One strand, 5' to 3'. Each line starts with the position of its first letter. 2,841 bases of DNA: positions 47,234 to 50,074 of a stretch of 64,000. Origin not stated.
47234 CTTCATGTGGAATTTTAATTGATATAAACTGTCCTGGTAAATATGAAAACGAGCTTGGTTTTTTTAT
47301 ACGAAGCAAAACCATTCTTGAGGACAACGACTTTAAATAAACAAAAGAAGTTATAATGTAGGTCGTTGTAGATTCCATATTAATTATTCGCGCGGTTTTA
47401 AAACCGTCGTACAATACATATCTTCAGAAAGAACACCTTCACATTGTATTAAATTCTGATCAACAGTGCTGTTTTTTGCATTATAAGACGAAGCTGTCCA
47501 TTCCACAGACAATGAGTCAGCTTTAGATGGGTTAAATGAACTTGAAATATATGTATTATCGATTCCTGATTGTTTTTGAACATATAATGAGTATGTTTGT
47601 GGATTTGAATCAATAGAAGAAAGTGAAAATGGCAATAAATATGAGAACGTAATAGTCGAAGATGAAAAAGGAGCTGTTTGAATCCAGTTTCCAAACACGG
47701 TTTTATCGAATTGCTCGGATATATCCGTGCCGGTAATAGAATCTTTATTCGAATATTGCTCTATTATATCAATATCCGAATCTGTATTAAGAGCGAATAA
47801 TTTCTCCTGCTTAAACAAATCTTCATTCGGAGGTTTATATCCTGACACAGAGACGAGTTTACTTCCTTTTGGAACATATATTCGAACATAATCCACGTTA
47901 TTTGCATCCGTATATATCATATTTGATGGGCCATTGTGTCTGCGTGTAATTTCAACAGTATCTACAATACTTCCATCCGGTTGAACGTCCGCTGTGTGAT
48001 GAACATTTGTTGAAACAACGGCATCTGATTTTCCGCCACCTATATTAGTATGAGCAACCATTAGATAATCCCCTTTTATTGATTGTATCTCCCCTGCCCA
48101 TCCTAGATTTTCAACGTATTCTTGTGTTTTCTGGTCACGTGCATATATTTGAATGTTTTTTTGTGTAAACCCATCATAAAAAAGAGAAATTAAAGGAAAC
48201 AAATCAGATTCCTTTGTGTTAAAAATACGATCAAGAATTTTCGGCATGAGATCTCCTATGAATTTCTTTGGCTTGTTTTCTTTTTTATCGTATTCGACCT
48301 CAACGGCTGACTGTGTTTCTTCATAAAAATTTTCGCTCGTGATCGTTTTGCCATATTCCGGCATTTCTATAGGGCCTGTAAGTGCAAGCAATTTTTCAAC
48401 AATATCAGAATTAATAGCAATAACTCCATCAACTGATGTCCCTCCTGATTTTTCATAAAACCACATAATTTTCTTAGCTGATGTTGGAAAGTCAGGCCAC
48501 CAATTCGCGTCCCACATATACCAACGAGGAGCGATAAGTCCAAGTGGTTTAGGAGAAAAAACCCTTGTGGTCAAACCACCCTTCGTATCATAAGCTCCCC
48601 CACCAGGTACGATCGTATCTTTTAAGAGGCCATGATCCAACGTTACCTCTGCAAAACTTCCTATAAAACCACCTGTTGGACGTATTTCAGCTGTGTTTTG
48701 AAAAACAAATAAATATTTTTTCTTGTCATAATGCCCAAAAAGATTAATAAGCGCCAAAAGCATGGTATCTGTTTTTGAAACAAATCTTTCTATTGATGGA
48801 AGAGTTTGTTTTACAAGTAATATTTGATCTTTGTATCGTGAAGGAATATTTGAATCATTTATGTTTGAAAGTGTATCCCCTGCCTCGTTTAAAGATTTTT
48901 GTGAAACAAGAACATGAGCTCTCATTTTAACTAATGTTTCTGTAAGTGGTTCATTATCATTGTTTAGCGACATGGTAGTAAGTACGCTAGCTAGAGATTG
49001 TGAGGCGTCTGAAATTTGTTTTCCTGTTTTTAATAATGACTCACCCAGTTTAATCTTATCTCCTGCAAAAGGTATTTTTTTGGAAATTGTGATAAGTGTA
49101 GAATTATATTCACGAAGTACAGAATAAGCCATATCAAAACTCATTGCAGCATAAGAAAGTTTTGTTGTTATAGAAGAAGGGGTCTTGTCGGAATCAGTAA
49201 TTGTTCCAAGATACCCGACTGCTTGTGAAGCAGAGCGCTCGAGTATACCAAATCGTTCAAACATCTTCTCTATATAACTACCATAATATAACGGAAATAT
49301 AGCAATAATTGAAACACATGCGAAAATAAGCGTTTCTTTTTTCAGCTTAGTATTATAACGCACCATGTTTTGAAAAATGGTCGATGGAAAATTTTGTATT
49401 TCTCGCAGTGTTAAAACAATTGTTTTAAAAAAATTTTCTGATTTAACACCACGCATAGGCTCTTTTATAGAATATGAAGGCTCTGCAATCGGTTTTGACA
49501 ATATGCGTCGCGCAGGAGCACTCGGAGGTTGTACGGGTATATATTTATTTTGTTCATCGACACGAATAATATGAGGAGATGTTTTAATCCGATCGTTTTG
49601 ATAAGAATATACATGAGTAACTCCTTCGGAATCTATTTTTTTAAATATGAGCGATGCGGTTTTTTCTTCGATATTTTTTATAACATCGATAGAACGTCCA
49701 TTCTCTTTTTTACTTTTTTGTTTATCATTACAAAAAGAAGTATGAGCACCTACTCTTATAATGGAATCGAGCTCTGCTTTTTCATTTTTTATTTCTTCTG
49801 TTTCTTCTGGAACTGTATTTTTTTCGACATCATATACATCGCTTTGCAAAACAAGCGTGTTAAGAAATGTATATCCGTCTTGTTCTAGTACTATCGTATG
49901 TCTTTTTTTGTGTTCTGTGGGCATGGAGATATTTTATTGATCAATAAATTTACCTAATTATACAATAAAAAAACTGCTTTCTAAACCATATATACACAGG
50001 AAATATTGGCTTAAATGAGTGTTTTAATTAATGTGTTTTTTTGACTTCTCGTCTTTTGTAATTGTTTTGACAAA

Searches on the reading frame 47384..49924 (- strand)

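Call 89: search_protein_families(library=pfam, proteins=[window:47384-49924:-], max_evalue=0.00001)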
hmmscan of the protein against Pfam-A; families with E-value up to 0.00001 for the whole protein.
window:47384-49924:- (846 aa): 1 family
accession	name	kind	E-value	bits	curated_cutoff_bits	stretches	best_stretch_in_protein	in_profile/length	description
PF13196.11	DUF4012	-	1.2e-29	104.1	28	1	401-539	3-141/144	Protein of unknown function (DUF4012)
